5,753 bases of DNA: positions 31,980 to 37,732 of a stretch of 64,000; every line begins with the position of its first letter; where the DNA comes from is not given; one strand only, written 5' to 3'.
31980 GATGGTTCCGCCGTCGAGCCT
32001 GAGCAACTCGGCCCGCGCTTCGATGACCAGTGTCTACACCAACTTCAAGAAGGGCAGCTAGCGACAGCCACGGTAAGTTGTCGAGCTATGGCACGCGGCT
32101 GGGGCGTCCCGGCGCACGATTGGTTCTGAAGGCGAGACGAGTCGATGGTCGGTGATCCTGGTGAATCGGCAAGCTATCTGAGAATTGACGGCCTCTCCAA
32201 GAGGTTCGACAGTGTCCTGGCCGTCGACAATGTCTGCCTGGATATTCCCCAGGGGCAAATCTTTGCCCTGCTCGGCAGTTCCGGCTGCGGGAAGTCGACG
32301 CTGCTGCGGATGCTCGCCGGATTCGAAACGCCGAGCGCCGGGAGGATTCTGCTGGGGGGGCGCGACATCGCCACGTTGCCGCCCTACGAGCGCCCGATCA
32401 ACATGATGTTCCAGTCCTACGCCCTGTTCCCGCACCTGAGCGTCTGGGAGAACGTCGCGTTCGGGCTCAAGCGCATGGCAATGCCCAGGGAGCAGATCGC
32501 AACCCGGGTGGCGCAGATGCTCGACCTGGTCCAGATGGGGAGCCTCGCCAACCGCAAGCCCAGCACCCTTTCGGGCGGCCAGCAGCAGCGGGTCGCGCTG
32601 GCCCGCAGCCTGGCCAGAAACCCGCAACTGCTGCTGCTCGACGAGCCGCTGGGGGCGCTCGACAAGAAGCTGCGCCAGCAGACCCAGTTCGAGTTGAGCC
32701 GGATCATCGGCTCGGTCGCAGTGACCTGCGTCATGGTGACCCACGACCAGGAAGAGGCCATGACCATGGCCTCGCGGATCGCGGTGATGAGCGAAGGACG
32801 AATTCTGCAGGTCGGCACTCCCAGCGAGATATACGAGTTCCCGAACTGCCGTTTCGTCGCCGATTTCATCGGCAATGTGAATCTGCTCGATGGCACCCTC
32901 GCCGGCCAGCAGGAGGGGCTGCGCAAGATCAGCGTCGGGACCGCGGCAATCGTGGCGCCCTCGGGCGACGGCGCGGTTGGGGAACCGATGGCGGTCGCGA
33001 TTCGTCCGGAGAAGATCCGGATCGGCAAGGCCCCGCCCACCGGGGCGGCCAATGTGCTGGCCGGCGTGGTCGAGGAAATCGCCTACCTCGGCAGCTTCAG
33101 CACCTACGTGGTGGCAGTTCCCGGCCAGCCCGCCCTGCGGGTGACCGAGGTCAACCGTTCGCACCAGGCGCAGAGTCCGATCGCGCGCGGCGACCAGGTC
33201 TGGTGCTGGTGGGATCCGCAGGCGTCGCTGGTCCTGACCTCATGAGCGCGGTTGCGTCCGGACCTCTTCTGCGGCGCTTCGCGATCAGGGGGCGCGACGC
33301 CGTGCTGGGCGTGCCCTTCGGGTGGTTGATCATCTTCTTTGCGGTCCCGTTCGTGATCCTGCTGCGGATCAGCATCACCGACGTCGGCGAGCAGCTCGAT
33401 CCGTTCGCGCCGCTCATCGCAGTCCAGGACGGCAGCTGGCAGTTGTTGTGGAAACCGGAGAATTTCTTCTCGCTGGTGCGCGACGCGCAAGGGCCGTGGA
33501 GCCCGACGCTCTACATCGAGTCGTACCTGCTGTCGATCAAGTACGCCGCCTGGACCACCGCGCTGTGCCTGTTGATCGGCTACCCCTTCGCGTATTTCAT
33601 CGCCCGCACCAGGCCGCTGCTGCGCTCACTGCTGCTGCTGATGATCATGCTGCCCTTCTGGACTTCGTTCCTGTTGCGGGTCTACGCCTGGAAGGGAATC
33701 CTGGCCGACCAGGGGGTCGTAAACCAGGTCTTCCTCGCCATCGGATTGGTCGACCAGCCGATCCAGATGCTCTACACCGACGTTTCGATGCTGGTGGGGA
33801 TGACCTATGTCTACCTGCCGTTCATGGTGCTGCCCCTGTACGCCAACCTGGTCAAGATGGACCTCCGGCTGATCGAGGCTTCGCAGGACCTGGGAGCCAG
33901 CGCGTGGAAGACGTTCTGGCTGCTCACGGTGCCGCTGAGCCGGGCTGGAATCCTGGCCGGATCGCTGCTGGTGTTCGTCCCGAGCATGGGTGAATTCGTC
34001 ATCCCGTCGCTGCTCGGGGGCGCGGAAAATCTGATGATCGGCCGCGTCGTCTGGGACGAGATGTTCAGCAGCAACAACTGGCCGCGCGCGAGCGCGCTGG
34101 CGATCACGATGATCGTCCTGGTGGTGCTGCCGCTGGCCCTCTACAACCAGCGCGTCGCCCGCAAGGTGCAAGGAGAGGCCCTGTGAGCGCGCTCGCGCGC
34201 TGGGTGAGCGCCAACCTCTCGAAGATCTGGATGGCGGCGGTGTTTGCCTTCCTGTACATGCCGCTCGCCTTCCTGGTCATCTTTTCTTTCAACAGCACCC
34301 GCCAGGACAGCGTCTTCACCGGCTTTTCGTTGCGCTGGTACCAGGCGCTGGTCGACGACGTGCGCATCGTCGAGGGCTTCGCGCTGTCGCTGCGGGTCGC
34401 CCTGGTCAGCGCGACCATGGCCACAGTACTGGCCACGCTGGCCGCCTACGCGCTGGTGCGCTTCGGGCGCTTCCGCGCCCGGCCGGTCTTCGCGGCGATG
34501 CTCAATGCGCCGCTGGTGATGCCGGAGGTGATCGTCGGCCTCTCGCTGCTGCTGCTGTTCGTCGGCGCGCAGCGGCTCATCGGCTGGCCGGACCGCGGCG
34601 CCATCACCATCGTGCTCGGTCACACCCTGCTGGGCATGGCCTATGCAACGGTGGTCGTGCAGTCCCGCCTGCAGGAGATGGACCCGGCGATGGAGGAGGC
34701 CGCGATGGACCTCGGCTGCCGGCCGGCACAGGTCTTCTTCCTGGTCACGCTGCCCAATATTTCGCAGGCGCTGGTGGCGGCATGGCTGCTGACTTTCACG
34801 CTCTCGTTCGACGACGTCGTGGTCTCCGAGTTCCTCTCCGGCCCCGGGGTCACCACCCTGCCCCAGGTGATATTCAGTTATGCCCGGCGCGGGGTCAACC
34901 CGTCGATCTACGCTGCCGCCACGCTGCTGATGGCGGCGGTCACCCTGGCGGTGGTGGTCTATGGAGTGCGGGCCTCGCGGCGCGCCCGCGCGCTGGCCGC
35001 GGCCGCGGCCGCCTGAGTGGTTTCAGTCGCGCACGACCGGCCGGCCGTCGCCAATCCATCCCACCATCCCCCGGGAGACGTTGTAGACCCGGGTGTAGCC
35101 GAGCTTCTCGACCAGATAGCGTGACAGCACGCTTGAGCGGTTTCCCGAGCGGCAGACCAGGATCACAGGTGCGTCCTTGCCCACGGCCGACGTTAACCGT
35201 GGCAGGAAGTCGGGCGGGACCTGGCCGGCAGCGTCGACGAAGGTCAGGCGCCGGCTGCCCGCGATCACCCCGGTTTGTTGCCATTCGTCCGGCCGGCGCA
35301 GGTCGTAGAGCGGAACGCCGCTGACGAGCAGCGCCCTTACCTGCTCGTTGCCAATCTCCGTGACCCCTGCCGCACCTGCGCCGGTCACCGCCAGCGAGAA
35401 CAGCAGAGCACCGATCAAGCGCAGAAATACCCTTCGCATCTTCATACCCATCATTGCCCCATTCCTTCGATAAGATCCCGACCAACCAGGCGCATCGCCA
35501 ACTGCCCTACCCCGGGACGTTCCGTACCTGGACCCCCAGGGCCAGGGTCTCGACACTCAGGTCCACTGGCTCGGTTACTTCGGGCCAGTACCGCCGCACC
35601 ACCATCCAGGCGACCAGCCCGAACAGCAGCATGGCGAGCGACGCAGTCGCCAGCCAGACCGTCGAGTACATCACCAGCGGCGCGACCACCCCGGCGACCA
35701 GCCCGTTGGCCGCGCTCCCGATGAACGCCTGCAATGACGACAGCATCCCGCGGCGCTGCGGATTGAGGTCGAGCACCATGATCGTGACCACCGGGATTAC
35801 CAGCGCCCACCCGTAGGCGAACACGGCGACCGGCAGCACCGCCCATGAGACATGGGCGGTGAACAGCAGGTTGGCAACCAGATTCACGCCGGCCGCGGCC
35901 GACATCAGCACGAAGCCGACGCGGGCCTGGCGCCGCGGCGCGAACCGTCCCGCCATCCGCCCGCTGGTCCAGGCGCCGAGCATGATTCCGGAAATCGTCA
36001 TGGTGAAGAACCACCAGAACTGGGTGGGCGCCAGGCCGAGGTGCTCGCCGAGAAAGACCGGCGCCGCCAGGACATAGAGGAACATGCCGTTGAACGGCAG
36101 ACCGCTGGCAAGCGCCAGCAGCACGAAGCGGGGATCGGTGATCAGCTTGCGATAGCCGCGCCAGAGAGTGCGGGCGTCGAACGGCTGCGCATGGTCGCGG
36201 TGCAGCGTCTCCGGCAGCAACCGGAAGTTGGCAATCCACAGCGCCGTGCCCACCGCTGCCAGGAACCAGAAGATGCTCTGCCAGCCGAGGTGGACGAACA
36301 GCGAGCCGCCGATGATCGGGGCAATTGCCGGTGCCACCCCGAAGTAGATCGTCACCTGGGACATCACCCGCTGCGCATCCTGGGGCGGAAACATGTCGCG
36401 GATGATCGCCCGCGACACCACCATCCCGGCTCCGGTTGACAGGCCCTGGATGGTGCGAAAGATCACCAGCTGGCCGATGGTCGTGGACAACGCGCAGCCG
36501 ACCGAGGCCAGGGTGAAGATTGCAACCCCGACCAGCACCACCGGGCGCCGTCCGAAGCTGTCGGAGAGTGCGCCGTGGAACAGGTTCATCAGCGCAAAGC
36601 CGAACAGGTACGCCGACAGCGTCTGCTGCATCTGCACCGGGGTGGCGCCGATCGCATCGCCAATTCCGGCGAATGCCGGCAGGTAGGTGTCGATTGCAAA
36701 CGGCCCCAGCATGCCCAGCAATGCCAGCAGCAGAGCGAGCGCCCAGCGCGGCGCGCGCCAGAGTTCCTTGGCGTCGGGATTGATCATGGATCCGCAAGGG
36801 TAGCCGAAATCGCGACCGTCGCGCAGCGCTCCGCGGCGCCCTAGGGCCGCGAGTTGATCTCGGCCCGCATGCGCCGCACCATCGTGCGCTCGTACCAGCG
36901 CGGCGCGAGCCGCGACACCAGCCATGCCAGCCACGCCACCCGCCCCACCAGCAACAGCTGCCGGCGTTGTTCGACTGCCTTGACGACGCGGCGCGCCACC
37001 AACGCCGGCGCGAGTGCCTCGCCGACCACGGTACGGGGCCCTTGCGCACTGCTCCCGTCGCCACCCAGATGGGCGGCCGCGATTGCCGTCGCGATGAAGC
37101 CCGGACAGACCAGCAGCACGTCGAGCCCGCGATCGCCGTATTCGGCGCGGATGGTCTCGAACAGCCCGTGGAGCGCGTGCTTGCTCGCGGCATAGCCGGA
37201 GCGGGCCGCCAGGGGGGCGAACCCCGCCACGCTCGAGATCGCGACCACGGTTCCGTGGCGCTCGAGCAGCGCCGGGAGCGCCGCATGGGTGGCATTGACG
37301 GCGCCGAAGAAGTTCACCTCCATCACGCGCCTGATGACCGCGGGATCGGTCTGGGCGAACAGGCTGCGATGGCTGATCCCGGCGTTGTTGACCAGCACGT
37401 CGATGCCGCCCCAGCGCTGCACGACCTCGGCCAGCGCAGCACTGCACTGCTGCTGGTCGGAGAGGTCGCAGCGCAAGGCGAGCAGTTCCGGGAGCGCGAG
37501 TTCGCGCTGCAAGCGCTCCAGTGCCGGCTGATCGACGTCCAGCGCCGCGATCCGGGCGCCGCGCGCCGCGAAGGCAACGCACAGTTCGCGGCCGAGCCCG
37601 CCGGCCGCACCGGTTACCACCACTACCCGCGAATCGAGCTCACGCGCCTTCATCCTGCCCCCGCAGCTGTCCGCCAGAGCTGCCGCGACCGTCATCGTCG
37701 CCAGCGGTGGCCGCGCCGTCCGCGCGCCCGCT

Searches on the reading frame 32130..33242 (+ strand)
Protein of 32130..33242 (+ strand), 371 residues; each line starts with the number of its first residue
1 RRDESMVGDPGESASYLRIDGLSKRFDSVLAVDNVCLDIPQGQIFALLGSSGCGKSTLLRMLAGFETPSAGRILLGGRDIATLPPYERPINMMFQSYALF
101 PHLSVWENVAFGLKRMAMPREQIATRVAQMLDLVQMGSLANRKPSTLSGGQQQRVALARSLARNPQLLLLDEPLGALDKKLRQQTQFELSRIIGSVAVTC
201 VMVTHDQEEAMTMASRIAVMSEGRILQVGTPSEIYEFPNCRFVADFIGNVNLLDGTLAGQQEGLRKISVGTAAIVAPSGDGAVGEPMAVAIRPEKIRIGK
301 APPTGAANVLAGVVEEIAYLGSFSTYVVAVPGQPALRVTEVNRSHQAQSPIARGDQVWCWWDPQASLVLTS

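Call 89: search_protein_families(library=pfam, proteins=[window:32130-33242:+], max_evalue=0.00001)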
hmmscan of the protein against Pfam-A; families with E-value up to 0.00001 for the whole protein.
window:32130-33242:+ (371 aa): 2 families
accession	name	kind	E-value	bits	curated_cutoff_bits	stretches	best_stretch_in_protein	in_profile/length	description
PF00005.33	ABC_tran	-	2.6e-37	128.9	25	1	33-174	2-136/137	ABC transporter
PF08402.16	TOBE_2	-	2.2e-19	69.8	21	1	289-369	1-76/76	TOBE domain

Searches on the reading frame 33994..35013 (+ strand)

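Call 89: search_protein_families(library=pfam, proteins=[window:33994-35013:+], max_evalue=0.00001)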
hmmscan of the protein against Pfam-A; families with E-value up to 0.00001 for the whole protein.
window:33994-35013:+ (340 aa): 1 family
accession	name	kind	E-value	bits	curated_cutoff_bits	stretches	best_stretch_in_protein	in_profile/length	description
PF00528.27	BPD_transp_1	-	1.6e-13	51.2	26.4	1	144-325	2-176/184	Binding-protein-dependent transport system inner membrane component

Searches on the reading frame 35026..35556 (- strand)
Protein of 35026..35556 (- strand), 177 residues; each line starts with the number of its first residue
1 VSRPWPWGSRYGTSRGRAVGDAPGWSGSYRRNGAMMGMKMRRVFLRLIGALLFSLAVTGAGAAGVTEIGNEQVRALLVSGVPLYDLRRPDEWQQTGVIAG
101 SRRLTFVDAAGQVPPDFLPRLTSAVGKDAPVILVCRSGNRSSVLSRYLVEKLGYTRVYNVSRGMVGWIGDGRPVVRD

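Call 89: search_protein_families(library=pfam, proteins=[window:35026-35556:-], max_evalue=0.00001)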
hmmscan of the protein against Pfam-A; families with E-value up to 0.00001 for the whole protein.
window:35026-35556:- (177 aa): 1 family
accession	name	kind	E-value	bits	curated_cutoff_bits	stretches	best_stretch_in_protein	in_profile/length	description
PF00581.25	Rhodanese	-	1.6e-12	48.2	22.2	1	73-168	5-100/102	Rhodanese-like domain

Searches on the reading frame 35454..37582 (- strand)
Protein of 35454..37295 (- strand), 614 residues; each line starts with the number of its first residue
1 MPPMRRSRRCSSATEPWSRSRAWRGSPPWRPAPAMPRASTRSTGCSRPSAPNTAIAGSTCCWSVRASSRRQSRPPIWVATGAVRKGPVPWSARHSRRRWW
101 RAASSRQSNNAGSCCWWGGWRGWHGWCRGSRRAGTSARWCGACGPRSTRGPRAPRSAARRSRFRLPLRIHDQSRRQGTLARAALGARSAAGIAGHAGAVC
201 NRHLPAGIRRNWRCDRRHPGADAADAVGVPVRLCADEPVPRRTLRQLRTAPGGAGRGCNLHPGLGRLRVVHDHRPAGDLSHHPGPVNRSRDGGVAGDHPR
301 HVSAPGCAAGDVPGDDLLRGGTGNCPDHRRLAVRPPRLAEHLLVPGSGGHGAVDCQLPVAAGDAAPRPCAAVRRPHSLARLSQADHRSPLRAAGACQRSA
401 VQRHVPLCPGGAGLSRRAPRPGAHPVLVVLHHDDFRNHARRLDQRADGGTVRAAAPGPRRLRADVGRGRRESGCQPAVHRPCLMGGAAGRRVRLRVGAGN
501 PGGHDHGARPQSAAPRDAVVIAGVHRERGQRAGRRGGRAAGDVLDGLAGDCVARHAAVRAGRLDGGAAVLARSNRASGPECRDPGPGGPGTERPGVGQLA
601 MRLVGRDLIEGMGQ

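Call 92: search_protein_families(library=pfam, proteins=[window:35454-37295:-, window:35510-37582:-], max_evalue=0.00001)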
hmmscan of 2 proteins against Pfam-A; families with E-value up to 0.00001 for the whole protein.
window:35454-37295:- (614 aa): 0 families

window:35510-37582:- (691 aa): 2 families
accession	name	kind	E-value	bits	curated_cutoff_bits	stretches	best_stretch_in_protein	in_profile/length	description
PF07690.21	MFS_1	-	4e-47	161.3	33.4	1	286-628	1-345/347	Major Facilitator Superfamily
PF00083.30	Sugar_tr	-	6.3e-10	38.9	22.3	1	315-459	45-194/452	Sugar (and other) transporter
